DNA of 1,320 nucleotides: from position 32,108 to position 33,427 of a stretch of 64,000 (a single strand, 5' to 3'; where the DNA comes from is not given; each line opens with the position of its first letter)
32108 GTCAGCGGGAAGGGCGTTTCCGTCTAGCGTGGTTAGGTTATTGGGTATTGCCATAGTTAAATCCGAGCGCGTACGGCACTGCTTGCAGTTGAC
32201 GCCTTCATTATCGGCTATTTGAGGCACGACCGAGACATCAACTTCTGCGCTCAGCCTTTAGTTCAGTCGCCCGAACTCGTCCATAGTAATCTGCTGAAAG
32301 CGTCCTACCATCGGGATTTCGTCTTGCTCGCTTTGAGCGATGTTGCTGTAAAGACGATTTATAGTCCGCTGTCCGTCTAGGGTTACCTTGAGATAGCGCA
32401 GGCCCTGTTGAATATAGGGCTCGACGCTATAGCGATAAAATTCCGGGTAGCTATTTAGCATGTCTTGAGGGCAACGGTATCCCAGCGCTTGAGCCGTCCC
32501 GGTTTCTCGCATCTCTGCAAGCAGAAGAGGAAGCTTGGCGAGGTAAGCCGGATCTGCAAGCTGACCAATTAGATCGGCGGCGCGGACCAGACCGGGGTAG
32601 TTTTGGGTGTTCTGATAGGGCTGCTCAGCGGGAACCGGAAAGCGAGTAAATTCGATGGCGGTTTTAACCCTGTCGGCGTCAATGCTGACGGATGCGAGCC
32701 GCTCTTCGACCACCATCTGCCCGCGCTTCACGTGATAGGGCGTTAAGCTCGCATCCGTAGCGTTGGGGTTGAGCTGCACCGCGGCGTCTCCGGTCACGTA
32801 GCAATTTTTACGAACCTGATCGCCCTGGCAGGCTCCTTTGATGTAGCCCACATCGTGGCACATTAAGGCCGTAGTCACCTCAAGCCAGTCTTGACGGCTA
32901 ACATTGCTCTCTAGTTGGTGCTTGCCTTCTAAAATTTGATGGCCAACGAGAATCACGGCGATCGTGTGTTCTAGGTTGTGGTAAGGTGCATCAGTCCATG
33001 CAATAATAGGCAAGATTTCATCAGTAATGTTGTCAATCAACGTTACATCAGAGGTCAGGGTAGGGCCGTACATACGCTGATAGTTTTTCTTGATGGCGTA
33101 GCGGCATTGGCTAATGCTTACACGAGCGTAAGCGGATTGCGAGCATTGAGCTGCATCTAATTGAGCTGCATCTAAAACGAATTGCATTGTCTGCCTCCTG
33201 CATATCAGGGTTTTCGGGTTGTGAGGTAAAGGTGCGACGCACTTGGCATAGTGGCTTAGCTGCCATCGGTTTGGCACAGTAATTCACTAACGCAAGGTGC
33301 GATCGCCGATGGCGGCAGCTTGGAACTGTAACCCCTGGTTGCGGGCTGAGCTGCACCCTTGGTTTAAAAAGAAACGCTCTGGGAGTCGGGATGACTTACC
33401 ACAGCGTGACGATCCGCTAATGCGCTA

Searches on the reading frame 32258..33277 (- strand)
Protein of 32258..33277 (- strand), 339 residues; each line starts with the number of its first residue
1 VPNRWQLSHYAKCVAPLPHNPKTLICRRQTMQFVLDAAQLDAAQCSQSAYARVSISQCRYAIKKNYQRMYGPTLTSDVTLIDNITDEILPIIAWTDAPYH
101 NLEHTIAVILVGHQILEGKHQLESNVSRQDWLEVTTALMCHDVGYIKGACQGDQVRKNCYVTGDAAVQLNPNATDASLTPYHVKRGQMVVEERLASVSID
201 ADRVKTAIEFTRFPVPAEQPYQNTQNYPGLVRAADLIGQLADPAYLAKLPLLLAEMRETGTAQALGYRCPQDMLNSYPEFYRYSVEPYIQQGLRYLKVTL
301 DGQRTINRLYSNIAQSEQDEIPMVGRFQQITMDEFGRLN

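Call 3: search_protein_families(library=pfam, proteins=[window:32258-33277:-], max_evalue=0.01)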
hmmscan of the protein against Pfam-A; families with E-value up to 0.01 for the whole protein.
window:32258-33277:- (339 aa): 0 families

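Call 6: search_protein_families(library=ncbifam, proteins=[window:32258-33277:-], max_evalue=0.01)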
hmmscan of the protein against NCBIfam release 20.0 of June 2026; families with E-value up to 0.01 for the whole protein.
window:32258-33277:- (339 aa): 1 family
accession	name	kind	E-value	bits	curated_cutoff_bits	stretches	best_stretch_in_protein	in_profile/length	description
NF045583.1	Npun_R2479_HDIG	equivalog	1.8e-95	319.3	400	1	52-318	5-274/275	Npun_R2479 family HD domain-containing metalloprotein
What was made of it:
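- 32258..33277 (-): Npun_R2479-family HD protein, phosphodiesterase-like, transcribed divergently from gene A. The real start is probably the ATG at 33187. NCBIfam NF045583 scores 319 bits, below its cut-off of 400 (call 6).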

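Call 63: search_solved_structures(query=window:32258-33277:-, max_evalue=1)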
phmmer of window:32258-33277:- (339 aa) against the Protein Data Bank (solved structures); distinct sequences matched with E-value up to 1: 35.
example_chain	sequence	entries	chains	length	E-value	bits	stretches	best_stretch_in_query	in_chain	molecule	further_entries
5k9r_A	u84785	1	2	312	0.15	14.3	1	96-145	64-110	cAMP and cAMP-inhibited cGMP 3',5'-cyclic phosphodiesterase 10A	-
5edg_A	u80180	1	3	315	0.16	14.3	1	96-145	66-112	cAMP and cAMP-inhibited cGMP 3',5'-cyclic phosphodiesterase 10A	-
5ede_B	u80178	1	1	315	0.16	14.3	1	96-145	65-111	cAMP and cAMP-inhibited cGMP 3',5'-cyclic phosphodiesterase 10A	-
5ede_A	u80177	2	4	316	0.16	14.3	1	96-145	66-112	cAMP and cAMP-inhibited cGMP 3',5'-cyclic phosphodiesterase 10A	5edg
5edh_A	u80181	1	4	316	0.16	14.3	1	96-145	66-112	cAMP and cAMP-inhibited cGMP 3',5'-cyclic phosphodiesterase 10A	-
5i2r_A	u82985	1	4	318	0.16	14.3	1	96-145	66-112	cAMP and cAMP-inhibited cGMP 3',5'-cyclic phosphodiesterase 10A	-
4heu_A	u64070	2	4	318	0.16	14.3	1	96-145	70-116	cAMP and cAMP-inhibited cGMP 3',5'-cyclic phosphodiesterase 10A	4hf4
5edi_A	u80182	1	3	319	0.16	14.3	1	96-145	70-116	cAMP and cAMP-inhibited cGMP 3',5'-cyclic phosphodiesterase 10A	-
5edi_B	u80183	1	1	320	0.16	14.3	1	96-145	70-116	cAMP and cAMP-inhibited cGMP 3',5'-cyclic phosphodiesterase 10A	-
4yqh_A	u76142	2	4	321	0.16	14.3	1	96-145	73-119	cAMP and cAMP-inhibited cGMP 3',5'-cyclic phosphodiesterase 10A | Isoform PDE10A2 of cAMP and cAMP-inhibited cGMP 3',5'-cyclic phosphodiesterase 10A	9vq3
4ys7_A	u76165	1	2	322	0.16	14.2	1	96-145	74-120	cAMP and cAMP-inhibited cGMP 3',5'-cyclic phosphodiesterase 10A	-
6ko0_A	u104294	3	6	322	0.16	14.2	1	96-145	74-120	cAMP and cAMP-inhibited cGMP 3',5'-cyclic phosphodiesterase 10A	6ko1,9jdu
6kze_A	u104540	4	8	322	0.16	14.2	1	96-145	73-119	cAMP and cAMP-inhibited cGMP 3',5'-cyclic phosphodiesterase 10A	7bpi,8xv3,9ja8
4zo5_A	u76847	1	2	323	0.16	14.2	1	96-145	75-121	cAMP and cAMP-inhibited cGMP 3',5'-cyclic phosphodiesterase 10A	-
5znl_A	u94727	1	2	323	0.16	14.2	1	96-145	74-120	cAMP and cAMP-inhibited cGMP 3',5'-cyclic phosphodiesterase 10A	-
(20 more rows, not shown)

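Call 78: search_protein_representatives(protein=window:32258-33277:-)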
Query: 339 residues. Proteins with E-value up to 0.001 (for the whole library): 1033; up to 1e-10: 513; up to 1e-30: 99. The best 150 are listed.
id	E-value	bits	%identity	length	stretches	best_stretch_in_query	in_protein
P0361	1.2e-167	573.4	41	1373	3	57-316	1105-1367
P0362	1.4e-109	382.6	40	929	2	58-320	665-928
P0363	2.1e-85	303.1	54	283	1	63-337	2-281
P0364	1.3e-70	254.5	46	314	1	52-317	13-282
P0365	2.0e-67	244.1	58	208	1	41-240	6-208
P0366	3.4e-64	233.4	48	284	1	62-314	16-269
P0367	2.6e-61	223.9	44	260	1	75-319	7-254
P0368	4.4e-61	223.2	49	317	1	79-319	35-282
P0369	2.6e-60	220.7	73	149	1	196-338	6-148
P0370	3.4e-59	217.0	45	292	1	64-316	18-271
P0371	1.6e-58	214.7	42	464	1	63-317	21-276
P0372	2.7e-57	210.7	40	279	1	54-315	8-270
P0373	2.8e-57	210.7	42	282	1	62-317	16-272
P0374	8.3e-57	209.1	43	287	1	78-314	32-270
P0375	9.4e-56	205.7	43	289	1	52-318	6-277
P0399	1.7e-44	168.7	38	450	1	81-321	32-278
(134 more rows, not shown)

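Call 80: search_solved_structures(query=A8, max_evalue=1, show_alignments=1)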
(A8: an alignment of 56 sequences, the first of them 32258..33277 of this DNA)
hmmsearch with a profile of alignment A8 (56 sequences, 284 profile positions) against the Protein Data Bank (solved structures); distinct sequences matched with E-value up to 1: 101 (the best 60 are shown).
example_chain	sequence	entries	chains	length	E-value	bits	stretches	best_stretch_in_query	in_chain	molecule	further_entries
6een_C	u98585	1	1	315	1.4e-08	37.3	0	189-217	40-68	Designer Pentatricopeptide Protein dPPR10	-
6een_A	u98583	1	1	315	2.4e-08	36.5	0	189-217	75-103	Designer Pentatricopeptide Protein dPPR10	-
6een_B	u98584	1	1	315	7.5e-07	31.6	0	190-217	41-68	Designer Pentatricopeptide Protein dPPR10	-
6een_D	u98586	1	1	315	7.5e-07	31.6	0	190-217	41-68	Designer Pentatricopeptide Protein dPPR10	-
4ozs_A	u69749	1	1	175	1.7e-05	27.2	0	190-217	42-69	Alpha solenoid protein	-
4wn4_A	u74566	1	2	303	0.0015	20.8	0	182-216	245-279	Pentatricopeptide repeat protein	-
4pjq_A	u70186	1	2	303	0.0039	19.5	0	182-216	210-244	Pentatricopeptide repeat protein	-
5orm_A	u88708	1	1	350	0.0056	18.9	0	182-216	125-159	cPPR-Telo1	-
5orq_A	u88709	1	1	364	0.014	17.6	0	182-216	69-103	cPPR-Telo1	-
4pjr_A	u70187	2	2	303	0.026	16.7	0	182-216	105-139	Pentatricopeptide repeat protein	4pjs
6fg5_A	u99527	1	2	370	0.026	16.7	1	44-97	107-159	Phosphodiesterase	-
6ezu_A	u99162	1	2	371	0.027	16.7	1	44-97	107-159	Phosphodiesterase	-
5k9r_A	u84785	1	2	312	0.031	16.5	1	51-97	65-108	cAMP and cAMP-inhibited cGMP 3',5'-cyclic phosphodiesterase 10A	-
5ede_B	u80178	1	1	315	0.031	16.5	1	51-97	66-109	cAMP and cAMP-inhibited cGMP 3',5'-cyclic phosphodiesterase 10A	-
5edg_A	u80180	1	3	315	0.031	16.5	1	51-97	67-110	cAMP and cAMP-inhibited cGMP 3',5'-cyclic phosphodiesterase 10A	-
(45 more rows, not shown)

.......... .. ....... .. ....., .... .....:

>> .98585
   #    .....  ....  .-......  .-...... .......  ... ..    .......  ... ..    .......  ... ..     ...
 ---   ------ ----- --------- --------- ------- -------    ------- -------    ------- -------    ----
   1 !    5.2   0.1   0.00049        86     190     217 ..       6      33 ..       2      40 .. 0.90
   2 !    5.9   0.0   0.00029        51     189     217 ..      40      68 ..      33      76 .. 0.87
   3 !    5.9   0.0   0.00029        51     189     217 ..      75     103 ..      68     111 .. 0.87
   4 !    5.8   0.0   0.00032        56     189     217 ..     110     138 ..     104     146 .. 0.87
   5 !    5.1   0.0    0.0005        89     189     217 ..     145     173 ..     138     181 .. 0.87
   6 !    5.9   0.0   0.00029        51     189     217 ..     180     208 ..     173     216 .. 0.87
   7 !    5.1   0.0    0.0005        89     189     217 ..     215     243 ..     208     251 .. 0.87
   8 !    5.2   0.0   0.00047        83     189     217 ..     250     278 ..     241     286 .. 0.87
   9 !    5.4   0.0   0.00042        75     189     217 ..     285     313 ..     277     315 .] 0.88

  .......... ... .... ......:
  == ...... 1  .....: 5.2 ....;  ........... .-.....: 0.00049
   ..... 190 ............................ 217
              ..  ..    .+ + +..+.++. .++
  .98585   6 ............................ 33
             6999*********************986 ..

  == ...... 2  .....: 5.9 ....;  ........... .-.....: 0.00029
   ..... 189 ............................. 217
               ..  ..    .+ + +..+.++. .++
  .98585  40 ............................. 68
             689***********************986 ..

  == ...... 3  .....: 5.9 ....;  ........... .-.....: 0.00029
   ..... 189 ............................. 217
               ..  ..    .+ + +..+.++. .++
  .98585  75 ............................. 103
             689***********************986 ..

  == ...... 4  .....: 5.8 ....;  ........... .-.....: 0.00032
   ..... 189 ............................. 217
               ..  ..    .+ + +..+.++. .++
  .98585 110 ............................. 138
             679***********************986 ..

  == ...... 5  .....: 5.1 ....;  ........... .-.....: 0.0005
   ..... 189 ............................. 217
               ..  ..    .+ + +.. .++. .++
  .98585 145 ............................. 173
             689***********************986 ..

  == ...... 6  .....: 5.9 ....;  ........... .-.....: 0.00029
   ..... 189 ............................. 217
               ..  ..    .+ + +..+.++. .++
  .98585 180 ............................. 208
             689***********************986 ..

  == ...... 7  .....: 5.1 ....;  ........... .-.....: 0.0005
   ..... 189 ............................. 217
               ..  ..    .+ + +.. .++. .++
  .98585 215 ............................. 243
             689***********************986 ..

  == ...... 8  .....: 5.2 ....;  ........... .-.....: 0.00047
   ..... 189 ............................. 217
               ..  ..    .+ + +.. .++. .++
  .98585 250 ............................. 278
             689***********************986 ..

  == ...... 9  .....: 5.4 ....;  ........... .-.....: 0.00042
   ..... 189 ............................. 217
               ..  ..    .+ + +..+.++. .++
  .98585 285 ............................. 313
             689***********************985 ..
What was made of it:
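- On Class I cyclic-nucleotide phosphodiesterase (PDEase_I, PF00233), for the upstream HD protein: A PDB profile search gives E of about 0.03 (call 80).
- Tried and rejected: The PPR-protein hits in the HD profile search are repeat artefacts and were ignored (call 80).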

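Call 81: search_protein_families(library=pfam, proteins=[window:32258-33277:-, P0361, P0362, P0371, P0399], max_evalue=1)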
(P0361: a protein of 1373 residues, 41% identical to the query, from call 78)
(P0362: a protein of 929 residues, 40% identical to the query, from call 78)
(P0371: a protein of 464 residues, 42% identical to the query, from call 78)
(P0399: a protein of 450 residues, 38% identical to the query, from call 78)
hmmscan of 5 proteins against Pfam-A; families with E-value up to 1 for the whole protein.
window:32258-33277:- (339 aa): 1 family
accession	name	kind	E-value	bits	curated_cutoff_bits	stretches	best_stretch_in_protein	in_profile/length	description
PF00233.25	PDEase_I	-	0.019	15.1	24.8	1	99-145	1-46/238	3'5'-cyclic nucleotide phosphodiesterase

P0361 (1373 aa): 3 families
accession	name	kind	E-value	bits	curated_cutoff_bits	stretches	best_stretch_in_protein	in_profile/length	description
PF14516.12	AAA_35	-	3.9e-28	98.7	27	1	1-307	42-329/331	AAA-like domain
PF14394.12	DUF4423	-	0.026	14.8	30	1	419-479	37-95/165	Domain of unknown function (DUF4423)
PF01359.24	Transposase_1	-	0.099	13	24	0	710-730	42-62/80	Transposase (partial DDE domain)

P0362 (929 aa): 4 families
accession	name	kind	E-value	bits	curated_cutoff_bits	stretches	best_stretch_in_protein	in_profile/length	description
PF00656.27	Peptidase_C14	-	5e-21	75.9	21.4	1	3-232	2-225/233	Caspase domain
PF12770.12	CHAT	-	0.0031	17.5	24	1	11-157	87-218/289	CHAT domain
PF11186.13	DUF2972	-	0.0098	16.3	22.2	1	607-721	34-134/199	Protein of unknown function (DUF2972)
PF01650.23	Peptidase_C13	-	0.038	14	22.8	1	68-144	106-170/258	Peptidase C13 family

P0371 (464 aa): 7 families
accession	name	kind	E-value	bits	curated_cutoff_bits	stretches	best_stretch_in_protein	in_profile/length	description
PF13185.12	GAF_2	-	3.5e-10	40.7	28.6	1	299-444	1-132/136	GAF domain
PF14215.12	bHLH-MYC_N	-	1.8e-06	28.8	30.2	1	358-435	102-176/181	bHLH-MYC and R2R3-MYB transcription factors N-terminal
PF22922.2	GAF_NLP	-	0.0026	17.7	24.1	1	345-421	65-145/175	NLP protein GAF domain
PF24391.1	HD-CE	-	0.019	15.1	27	1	58-109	7-52/263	HD-CE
PF01590.32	GAF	-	0.063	14.2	22.4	1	336-445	34-131/133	GAF domain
PF00233.25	PDEase_I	-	0.1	12.7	24.8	1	57-103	1-46/238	3'5'-cyclic nucleotide phosphodiesterase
PF15995.10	DUF4771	-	0.29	11.9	27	1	262-302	43-84/160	Domain of unknown function (DUF4771)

P0399 (450 aa): 4 families
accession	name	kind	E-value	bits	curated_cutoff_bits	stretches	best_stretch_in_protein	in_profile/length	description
PF13185.12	GAF_2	-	4.3e-07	30.6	28.6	1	300-443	5-132/136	GAF domain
PF22922.2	GAF_NLP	-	7.3e-07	29.3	24.1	1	343-439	64-164/175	NLP protein GAF domain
PF01590.32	GAF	-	0.0022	18.9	22.4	1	300-443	3-130/133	GAF domain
PF14215.12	bHLH-MYC_N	-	0.028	15.2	30.2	1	347-409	92-156/181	bHLH-MYC and R2R3-MYB transcription factors N-terminal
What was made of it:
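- On Class I cyclic-nucleotide phosphodiesterase (PDEase_I, PF00233), for the upstream HD protein: The score is 15.1 bits at E=0.019, covering only profile positions 1-46 (call 81).
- Closest known: CyaB1/CyaB2 adenylate cyclase tandem GAF. Same: Its family also occurs fused to GAF (call 81).
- The HD-PDE link is weak at sequence level: Pfam PDEase_I scores 15 bits, below the 24.8 cut-off (call 81).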

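Call 88: predict_structure(alignment_id=A8)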
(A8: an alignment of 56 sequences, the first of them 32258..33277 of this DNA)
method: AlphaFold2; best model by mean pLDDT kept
length: 339 residues; sequences in the alignment: 56
mean_pLDDT: 89.6   pTM: 0.83
mean pLDDT of the five models: 89.6, 89.5, 87.9, 86.6, 86.5
residues with pLDDT >= 90: 264; 70-90: 23; 50-70: 37; < 50: 15
segments of 3 or more residues with pLDDT < 50: 1-10, 12-14
pLDDT, mean of each block of 10 residues (from residue 1): 42 53 66 68 81 96 97 94 97 97 98 98 97 98 98 93 94 97 98 96 98 97 98 99 98 98 96 96 98 98 98 94 56 56
secondary structure, 60 per line:
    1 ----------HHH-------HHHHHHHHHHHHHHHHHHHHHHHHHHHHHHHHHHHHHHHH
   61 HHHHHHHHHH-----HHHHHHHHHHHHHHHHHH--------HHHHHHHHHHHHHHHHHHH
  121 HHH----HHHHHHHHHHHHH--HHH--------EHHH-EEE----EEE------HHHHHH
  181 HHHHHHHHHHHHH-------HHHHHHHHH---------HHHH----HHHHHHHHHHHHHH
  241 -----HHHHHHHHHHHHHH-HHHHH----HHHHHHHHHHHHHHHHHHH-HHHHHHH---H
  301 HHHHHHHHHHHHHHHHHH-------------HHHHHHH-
elements in order: H21-70 H76-93 H102-123 H128-140 E159-161 E166-168 H175-193 H201-209 H219-222 H227-240 H246-259 H261-265 H270-288 H290-296 H300-318 H332-338
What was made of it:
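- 32258..33277 (-): The AF2 model has pLDDT 89.6 (call 88).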

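Call 90: fold_search(model_id=the predicted structure, library=pdb)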
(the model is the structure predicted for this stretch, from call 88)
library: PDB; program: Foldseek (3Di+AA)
matches with E <= 10: 452; with E <= 0.001: 1
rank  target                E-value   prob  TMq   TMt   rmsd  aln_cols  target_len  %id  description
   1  5dh4_A                9.1e-04  1.00  0.49  0.53   7.5       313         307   14  PDE10 complexed with 5-chloro-N-[(2,4-dimethylthiazol-5-yl)methyl]pyrazolo[1,5-a]pyrimidin-7-amine (released 2016-01-27)
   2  6kze_A                1.0e-03  1.00  0.49  0.53   7.3       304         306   13  The crystal structue of PDE10A complexed with 4d (released 2020-09-30)
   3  5uoy                  1.1e-03  1.00  0.49  0.52   7.4       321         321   15  Crystal structure of human PDE1B catalytic domain in complex with inhibitor 16j (6-(4-Methoxybenzyl)-9-((tetrahydro-2H-p (released 2017-04-26)
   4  5sju_B                1.2e-03  1.00  0.48  0.51   7.6       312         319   14  CRYSTAL STRUCTURE OF HUMAN PHOSPHODIESTERASE 10 IN COMPLEX WITH c1c(nc(s1)NC(c2c(ncc(n2)C3CC3)Nc4cncnc4)=O)CN5CCCCC5,  (released 2022-10-12)
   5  4ael_B                1.6e-03  1.00  0.49  0.51   7.2       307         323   14  PDE10A in complex with the inhibitor AZ5 (released 2012-01-25)
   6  5uwf_D                1.8e-03  1.00  0.50  0.52   7.2       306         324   15  Crystal structure of human PDE10A in complex with inhibitor 16d (released 2017-04-26)
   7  5sfs_B                1.9e-03  1.00  0.49  0.51   7.3       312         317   13  CRYSTAL STRUCTURE OF HUMAN PHOSPHODIESTERASE 10 IN COMPLEX WITH n2c(C)c1nc(nn1c(c2)C)CCc3nc(nn3C)N4CC[C@@H](C4)C, micr (released 2022-10-12)
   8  5i2r_B                1.9e-03  1.00  0.50  0.53   7.2       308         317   15  CRYSTAL STRUCTURE OF HUMAN PHOSPHODIESTERASE 10 IN COMPLEX WITH C2(=NN(c1cccc(c1)OC(F)(F)F)C=CC2=O)c3ccnn3c4ccccc4, mi (released 2016-03-09)
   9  1taz                  1.9e-03  1.00  0.49  0.51   7.6       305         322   15  Catalytic Domain Of Human Phosphodiesterase 1B (released 2004-08-03)
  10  5sdu_B                1.9e-03  1.00  0.48  0.52   7.5       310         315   14  CRYSTAL STRUCTURE OF HUMAN PHOSPHODIESTERASE 10 IN COMPLEX WITH c1(c(oc(n1)c2ccccc2)C)CCc3nc(cn3C)c4ccccc4, micromolar (released 2022-10-12)
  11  5sgo_B                3.0e-03  1.00  0.50  0.53   7.2       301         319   14  CRYSTAL STRUCTURE OF HUMAN PHOSPHODIESTERASE 10 IN COMPLEX WITH n1cnc(c2c1scc2c3ccc(cc3)F)OCCCOc4cc(ccc4)NC(=O)C, micr (released 2022-10-12)
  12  4npw                  3.8e-03  1.00  0.49  0.51   7.5       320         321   14  Crystal structure of human PDE1B bound to inhibitor 19A (7,8-dimethoxy-N-[(2S)-1-(3-methyl-1H-pyrazol-5-yl)propan-2-yl]q (released 2014-07-16)
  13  3ui7_B                4.5e-03  1.00  0.50  0.53   7.5       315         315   14  Discovery of orally active pyrazoloquinoline as a potent PDE10 inhibitor for the management of schizophrenia (released 2011-12-21)
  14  4llj_B                5.1e-03  1.00  0.47  0.50   7.6       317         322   14  Crystal structure of PDE10A2 with fragment ZT214 (released 2014-02-26)
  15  5sj3_B                5.1e-03  1.00  0.46  0.49   7.5       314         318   13  CRYSTAL STRUCTURE OF HUMAN PHOSPHODIESTERASE 10 IN COMPLEX WITH c13c(cc(s1)C(N2CCCCC2)=O)c(nn3c4ccc(Cl)cc4)C, micromol (released 2022-10-12)
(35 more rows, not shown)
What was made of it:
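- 32258..33277 (-): Its top 32 Foldseek PDB hits are all class I PDE catalytic domains (call 90).
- On Class I cyclic-nucleotide phosphodiesterase (fold and metal site): Other HD folds score E>0.26 (call 90).
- Closest known: CyaB1/CyaB2 adenylate cyclase tandem GAF. Same: The neighbouring HD protein has a PDE-like fold (call 90).
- It is moderate at fold level, with TM about 0.5 and E about 1e-3 (call 90).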

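Call 91: find_encoding_contigs(protein=P0361, flank=6000, max_places=2)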
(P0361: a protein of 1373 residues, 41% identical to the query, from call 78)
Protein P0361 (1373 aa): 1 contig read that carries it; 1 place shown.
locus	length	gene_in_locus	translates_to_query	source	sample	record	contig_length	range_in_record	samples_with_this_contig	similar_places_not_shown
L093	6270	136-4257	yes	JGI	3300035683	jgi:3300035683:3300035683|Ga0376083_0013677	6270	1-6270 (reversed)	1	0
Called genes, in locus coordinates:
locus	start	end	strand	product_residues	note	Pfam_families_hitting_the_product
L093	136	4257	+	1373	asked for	PF14516:AAA_35, PF28239:Npun_R2479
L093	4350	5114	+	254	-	PF01656:CbiA, PF02374:ArsA_ATPase (weak), PF06564:CBP_BcsQ, PF09140:MipZ (faint), PF10609:ParA, PF13614:AAA_31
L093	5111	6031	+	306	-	PF02195:ParB_N, PF17762:HTH_ParB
